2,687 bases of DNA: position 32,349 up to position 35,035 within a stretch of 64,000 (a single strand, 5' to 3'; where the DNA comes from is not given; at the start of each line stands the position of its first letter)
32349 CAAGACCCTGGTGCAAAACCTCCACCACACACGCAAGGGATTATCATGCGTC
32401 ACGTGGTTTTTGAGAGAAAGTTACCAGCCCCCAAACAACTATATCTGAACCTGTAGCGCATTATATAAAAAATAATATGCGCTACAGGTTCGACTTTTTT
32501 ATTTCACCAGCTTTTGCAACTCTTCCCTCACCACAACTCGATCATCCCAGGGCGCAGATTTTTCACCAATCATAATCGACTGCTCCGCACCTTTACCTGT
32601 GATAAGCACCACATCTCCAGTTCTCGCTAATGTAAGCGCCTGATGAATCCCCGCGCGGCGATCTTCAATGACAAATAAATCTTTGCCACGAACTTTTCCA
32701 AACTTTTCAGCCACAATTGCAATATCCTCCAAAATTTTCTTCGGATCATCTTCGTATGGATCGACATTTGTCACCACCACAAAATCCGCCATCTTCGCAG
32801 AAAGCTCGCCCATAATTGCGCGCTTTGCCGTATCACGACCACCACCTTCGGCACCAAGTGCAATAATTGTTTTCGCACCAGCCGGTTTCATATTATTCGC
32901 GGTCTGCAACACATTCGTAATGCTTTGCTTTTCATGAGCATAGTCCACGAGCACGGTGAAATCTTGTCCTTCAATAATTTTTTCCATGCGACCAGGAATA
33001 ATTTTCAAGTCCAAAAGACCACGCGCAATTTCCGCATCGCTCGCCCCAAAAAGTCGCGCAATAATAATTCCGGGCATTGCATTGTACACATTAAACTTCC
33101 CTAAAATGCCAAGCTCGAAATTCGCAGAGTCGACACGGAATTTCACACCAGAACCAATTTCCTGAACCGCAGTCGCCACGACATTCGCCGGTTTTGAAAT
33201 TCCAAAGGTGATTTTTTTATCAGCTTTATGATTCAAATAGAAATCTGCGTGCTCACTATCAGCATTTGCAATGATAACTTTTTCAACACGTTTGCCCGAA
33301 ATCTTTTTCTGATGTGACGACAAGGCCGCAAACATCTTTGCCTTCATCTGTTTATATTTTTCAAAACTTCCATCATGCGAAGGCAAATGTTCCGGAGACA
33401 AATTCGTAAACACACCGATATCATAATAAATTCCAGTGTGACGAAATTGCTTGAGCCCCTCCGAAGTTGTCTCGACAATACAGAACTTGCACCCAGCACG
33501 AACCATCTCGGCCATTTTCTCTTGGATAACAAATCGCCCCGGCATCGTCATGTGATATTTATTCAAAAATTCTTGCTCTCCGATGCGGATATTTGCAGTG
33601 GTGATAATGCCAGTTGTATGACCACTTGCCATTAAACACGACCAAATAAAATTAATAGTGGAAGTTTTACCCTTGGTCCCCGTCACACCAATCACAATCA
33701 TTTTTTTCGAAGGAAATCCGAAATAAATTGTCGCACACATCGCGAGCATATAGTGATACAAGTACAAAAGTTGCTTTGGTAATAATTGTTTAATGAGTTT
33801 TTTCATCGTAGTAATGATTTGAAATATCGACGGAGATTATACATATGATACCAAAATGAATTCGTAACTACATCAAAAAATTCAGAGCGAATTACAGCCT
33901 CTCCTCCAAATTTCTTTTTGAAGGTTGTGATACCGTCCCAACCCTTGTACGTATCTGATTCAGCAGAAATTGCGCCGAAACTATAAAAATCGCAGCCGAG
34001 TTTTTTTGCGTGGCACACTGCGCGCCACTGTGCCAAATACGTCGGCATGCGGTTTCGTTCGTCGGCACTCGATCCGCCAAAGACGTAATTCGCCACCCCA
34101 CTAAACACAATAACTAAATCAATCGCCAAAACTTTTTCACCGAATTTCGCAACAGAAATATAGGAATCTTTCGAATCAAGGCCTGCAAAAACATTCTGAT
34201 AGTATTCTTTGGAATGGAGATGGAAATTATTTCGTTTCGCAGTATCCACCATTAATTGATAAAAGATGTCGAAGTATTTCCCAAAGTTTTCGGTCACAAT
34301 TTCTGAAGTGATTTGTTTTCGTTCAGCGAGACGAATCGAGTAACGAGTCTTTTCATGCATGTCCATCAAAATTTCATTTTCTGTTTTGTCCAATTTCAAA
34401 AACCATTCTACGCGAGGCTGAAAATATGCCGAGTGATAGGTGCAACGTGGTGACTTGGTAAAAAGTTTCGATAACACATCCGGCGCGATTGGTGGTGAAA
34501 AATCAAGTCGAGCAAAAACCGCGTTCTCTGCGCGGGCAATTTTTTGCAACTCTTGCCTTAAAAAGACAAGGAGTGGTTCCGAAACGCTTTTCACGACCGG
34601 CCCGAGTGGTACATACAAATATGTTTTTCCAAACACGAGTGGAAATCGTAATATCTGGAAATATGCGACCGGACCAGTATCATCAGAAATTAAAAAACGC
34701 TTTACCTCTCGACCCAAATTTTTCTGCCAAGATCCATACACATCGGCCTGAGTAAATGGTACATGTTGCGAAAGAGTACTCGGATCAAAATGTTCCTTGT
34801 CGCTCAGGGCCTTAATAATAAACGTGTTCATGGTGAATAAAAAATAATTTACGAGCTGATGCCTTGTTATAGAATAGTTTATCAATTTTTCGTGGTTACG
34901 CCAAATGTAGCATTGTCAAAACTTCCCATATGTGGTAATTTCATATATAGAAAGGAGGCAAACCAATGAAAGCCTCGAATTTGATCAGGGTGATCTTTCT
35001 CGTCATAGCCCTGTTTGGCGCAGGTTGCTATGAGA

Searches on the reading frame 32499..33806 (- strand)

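Call 55: search_protein_families(library=pfam, proteins=[window:32499-33806:-], max_evalue=0.00001)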
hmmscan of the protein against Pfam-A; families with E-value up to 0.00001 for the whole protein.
window:32499-33806:- (435 aa): 2 families
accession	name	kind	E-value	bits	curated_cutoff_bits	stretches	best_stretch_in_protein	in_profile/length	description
PF08245.18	Mur_ligase_M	-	1.7e-35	123.2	24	1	41-249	1-199/200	Mur ligase middle domain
PF02875.26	Mur_ligase_C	-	8.6e-25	88.4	28.4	1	272-406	1-127/127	Mur ligase, glutamate ligase domain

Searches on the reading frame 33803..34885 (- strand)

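Call 55: search_protein_families(library=pfam, proteins=[window:33803-34885:-], max_evalue=0.00001)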
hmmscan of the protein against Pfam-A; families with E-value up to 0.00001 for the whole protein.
window:33803-34885:- (360 aa): 2 families
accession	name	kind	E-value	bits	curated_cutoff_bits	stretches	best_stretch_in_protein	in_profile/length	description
PF02388.22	FemAB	-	3.2e-29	102.4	24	2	250-351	304-403/406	FemAB family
PF13480.13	Acetyltransf_6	-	2.2e-10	41.3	22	1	179-314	2-142/143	Acetyltransferase (GNAT) domain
